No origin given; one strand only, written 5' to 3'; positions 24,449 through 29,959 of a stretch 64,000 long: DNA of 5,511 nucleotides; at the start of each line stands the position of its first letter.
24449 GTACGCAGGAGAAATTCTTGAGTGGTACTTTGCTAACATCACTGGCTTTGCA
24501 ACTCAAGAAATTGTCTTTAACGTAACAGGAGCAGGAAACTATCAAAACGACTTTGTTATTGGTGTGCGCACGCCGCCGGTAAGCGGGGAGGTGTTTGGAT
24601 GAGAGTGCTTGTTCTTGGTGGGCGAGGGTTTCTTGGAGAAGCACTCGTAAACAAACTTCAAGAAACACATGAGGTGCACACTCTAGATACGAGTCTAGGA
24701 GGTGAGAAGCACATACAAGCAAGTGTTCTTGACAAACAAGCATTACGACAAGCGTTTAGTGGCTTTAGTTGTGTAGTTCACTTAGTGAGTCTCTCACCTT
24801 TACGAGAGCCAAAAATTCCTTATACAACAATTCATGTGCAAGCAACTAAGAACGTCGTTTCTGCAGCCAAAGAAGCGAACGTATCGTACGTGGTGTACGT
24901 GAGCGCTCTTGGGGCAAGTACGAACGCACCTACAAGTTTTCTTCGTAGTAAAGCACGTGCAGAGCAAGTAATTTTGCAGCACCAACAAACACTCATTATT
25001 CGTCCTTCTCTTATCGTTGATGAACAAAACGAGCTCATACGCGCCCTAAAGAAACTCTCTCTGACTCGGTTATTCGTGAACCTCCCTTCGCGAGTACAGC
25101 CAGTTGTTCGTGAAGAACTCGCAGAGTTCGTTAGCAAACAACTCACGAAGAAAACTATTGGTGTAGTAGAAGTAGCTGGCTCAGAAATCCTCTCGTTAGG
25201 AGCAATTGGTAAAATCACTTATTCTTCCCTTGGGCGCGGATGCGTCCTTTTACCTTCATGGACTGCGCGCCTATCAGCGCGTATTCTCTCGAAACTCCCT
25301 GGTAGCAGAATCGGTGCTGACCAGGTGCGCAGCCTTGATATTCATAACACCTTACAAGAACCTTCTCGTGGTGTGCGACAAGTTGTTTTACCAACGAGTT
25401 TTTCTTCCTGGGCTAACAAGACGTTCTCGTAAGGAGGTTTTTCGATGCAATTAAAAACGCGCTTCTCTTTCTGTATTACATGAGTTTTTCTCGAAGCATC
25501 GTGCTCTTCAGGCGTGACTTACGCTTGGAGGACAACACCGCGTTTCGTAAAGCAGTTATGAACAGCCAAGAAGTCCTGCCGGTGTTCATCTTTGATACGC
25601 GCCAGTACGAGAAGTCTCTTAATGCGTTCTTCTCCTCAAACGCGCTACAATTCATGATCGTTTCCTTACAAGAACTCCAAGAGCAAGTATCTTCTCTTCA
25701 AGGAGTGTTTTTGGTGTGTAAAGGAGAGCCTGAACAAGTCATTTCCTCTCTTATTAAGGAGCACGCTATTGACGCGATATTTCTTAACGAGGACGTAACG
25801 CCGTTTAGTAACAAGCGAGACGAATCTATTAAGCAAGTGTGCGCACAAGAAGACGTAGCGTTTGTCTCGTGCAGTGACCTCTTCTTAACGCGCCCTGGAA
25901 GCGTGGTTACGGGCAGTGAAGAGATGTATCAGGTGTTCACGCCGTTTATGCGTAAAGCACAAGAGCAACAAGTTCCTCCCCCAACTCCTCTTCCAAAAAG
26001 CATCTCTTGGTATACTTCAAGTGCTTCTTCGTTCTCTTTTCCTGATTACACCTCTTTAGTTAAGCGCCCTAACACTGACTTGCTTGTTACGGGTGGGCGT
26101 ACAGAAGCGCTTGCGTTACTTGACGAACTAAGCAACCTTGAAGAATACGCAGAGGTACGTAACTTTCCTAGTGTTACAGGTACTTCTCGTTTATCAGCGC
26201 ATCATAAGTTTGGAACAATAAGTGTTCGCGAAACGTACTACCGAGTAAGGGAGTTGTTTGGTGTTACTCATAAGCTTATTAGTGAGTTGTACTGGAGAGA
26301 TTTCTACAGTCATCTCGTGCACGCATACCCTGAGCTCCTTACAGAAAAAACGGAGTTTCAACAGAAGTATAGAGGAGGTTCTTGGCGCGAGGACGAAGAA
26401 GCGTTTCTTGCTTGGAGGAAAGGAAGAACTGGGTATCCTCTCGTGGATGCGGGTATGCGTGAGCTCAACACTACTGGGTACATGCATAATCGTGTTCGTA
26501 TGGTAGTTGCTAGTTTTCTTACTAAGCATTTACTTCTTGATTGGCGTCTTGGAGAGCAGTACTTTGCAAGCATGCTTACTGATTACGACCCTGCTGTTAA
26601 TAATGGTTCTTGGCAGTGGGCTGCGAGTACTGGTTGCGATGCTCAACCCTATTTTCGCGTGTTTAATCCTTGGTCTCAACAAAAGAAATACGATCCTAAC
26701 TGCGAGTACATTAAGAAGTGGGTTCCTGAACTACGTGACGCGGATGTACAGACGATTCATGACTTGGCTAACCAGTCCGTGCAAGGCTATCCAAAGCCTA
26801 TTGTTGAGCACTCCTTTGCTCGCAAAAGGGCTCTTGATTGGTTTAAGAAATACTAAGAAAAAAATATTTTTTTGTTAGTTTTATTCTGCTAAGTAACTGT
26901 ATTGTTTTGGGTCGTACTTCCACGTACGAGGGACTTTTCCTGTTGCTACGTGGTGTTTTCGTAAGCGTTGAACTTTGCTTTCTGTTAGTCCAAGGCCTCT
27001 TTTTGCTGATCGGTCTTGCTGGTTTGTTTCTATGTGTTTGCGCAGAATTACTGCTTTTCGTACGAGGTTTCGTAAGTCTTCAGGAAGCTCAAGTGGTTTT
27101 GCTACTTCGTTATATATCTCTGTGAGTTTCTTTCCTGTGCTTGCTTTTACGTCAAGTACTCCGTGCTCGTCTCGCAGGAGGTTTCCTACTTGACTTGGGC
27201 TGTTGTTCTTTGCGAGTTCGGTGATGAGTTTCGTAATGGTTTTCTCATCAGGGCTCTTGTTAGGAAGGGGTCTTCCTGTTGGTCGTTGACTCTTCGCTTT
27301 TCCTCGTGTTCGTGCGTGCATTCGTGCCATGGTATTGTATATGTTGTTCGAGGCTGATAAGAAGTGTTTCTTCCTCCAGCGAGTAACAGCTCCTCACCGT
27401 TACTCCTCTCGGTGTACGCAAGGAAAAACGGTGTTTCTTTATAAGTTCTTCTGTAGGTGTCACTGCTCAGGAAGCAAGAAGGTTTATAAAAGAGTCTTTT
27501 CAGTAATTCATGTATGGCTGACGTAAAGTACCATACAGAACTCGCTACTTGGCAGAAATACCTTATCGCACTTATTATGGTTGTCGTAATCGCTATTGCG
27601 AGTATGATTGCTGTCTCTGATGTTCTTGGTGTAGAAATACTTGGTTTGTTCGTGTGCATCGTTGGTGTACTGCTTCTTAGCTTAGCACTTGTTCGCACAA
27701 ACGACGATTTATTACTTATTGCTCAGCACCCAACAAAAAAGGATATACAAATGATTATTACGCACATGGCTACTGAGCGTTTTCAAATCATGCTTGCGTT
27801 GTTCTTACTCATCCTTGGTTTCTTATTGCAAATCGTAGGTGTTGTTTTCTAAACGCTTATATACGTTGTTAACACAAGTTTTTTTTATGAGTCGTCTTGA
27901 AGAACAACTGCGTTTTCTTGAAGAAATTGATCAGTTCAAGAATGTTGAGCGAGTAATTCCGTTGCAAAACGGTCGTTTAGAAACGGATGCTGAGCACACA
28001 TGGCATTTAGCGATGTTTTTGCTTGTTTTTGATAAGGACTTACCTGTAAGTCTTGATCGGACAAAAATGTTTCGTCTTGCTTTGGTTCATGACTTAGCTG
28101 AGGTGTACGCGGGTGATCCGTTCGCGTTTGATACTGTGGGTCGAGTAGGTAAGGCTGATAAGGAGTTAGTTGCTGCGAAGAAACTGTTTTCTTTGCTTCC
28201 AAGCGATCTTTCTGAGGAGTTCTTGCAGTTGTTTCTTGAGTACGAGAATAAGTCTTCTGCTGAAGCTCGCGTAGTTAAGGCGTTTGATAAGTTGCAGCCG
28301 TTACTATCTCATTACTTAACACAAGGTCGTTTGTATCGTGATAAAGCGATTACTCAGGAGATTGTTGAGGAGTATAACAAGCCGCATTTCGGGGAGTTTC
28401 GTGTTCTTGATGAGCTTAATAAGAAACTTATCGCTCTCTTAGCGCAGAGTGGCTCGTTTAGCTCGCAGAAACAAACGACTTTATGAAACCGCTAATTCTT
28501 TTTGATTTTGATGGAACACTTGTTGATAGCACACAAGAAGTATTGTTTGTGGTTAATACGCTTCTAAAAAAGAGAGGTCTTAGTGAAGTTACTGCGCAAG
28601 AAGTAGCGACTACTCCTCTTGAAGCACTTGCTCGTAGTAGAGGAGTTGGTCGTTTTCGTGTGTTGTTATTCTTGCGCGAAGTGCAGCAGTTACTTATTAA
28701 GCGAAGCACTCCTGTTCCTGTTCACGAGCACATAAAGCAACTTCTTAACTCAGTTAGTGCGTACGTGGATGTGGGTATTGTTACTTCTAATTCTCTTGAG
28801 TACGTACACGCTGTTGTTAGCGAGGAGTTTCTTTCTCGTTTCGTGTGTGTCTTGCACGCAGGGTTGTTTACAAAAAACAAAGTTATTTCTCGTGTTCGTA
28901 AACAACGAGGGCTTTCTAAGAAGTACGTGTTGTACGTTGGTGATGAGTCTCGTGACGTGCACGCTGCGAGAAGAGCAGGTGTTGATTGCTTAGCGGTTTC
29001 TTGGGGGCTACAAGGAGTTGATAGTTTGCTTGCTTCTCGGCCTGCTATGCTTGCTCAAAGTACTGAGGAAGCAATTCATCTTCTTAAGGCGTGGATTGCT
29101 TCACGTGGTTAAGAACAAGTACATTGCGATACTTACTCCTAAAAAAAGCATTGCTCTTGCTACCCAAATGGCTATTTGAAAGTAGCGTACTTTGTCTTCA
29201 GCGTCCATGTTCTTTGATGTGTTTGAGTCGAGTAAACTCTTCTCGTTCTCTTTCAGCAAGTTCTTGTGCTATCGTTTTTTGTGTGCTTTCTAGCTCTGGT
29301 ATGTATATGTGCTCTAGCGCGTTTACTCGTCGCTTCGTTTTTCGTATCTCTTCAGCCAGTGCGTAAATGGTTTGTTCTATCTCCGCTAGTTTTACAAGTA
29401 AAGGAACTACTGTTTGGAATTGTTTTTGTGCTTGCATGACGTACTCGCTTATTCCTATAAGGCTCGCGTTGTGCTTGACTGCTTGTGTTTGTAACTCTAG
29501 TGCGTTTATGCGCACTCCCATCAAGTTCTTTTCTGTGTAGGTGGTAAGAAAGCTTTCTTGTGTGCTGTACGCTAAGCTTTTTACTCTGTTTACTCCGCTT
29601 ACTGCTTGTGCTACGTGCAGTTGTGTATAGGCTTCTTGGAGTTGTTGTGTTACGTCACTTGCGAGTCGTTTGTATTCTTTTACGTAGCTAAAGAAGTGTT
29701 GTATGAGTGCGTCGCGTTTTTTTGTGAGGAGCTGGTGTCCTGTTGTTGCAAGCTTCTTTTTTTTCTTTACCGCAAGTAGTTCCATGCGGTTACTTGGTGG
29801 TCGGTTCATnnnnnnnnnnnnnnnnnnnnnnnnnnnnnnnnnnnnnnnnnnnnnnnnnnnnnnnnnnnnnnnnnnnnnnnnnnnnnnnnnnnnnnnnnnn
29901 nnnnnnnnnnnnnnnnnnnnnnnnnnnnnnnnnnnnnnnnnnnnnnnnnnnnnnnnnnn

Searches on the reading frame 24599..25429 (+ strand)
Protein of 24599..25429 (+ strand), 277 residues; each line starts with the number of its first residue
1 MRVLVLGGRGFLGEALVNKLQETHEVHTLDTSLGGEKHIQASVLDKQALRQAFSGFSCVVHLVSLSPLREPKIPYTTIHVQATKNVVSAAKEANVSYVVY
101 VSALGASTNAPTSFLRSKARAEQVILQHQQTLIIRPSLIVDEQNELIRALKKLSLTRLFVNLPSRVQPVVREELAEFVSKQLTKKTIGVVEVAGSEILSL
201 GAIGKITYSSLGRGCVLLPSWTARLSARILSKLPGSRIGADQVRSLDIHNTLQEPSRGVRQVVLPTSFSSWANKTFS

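Call 23: search_protein_families(library=pfam, proteins=[window:24599-25429:+], max_evalue=0.001)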
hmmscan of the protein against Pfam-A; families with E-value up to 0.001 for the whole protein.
window:24599-25429:+ (277 aa): 6 families
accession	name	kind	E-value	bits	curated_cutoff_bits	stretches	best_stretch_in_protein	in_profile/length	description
PF01073.25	3Beta_HSD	-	2.8e-15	56.6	22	1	4-106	1-119/280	3-beta hydroxysteroid dehydrogenase/isomerase family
PF01370.27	Epimerase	-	8.2e-12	45.5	20.9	1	3-103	1-115/240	NAD dependent epimerase/dehydratase family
PF13460.12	NAD_binding_10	-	7.6e-11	42.6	27.2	1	7-183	1-182/184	NAD(P)H-binding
PF04321.23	RmlD_sub_bind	-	7.4e-07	29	27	1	1-185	1-200/287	RmlD substrate binding domain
PF07993.18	NAD_binding_4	-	1.2e-06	28.4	20.1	0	107-142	170-210/258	Male sterility protein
PF02719.21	Polysacc_synt_2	-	0.00067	19.4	20.2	0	37-130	57-154/293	Polysaccharide biosynthesis protein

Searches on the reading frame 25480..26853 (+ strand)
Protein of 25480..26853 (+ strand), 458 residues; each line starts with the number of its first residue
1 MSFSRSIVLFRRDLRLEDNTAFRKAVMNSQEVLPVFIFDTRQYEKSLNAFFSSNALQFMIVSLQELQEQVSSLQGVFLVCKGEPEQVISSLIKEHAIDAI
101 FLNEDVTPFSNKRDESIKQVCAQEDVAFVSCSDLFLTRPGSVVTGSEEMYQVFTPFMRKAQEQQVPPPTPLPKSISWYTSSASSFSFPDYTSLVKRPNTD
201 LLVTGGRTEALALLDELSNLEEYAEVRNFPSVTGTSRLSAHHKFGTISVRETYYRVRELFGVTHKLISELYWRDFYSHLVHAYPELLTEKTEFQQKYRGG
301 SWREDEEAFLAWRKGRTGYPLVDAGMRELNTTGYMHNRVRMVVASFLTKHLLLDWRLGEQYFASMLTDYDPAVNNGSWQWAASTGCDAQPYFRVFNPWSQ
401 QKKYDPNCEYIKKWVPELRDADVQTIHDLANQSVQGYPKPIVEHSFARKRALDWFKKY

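Call 23: search_protein_families(library=pfam, proteins=[window:25480-26853:+], max_evalue=0.001)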
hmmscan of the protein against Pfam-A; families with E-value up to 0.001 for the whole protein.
window:25480-26853:+ (458 aa): 2 families
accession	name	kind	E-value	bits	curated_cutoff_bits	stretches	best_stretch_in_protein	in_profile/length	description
PF03441.19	FAD_binding_7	-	1.5e-78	263.3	27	1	267-456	2-202/203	FAD binding domain of DNA photolyase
PF00875.24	DNA_photolyase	-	3.9e-42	144.4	26.6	1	6-169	1-160/164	DNA photolyase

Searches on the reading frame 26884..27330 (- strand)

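Call 23: search_protein_families(library=pfam, proteins=[window:26884-27330:-], max_evalue=0.001)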
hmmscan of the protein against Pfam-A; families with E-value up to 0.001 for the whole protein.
window:26884-27330:- (149 aa): 2 families
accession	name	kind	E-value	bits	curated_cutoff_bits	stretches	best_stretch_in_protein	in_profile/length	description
PF08069.17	Ribosomal_S13_N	-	5.8e-15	55.5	25.4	1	1-58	1-60/60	Ribosomal S13/S15 N-terminal domain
PF00312.27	Ribosomal_S15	-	1.3e-07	32.1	31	1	81-143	17-77/81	Ribosomal protein S15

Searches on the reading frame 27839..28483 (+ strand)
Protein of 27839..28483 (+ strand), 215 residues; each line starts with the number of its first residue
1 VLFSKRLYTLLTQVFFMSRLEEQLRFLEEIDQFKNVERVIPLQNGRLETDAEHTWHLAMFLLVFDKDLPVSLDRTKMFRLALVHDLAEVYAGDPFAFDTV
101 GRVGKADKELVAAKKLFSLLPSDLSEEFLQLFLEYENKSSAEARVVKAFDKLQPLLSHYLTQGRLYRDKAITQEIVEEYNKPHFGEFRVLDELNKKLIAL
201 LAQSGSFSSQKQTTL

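Call 23: search_protein_families(library=pfam, proteins=[window:27839-28483:+], max_evalue=0.001)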
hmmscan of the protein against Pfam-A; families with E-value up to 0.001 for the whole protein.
window:27839-28483:+ (215 aa): 3 families
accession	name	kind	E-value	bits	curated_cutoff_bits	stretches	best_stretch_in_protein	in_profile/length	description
PF13023.12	HD_3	-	7.8e-38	130.4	22.5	1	30-184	1-157/165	HD domain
PF12917.13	YfbR-like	-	2.4e-12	47.3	25.9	1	26-156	2-139/182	5'-deoxynucleotidase YfbR-like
PF01966.28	HD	-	2.6e-06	28.1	22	1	51-154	2-115/116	HD domain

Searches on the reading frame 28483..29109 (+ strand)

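Call 23: search_protein_families(library=pfam, proteins=[window:28483-29109:+], max_evalue=0.001)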
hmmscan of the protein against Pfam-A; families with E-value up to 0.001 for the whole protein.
window:28483-29109:+ (209 aa): 4 families
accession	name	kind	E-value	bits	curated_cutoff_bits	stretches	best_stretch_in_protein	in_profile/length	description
PF13419.12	HAD_2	-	2.5e-22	80.3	23.8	1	5-172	1-178/178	Haloacid dehalogenase-like hydrolase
PF00702.32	Hydrolase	-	5.1e-09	37.2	26.4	1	4-166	3-191/191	haloacid dehalogenase-like hydrolase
PF12710.13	HAD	-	7.3e-07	30.2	27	1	5-163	1-189/189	haloacid dehalogenase-like hydrolase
PF13242.12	Hydrolase_like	-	1.1e-05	25.7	22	1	138-196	13-74/75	HAD-hyrolase-like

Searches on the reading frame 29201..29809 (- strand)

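Call 23: search_protein_families(library=pfam, proteins=[window:29201-29809:-], max_evalue=0.001)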
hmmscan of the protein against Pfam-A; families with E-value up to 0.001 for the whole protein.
window:29201-29809:- (203 aa): 1 family
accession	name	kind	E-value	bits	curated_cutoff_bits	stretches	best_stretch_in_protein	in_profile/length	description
PF01813.22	ATP-synt_D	-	1.2e-55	188.8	25.7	1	10-200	1-196/196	ATP synthase subunit D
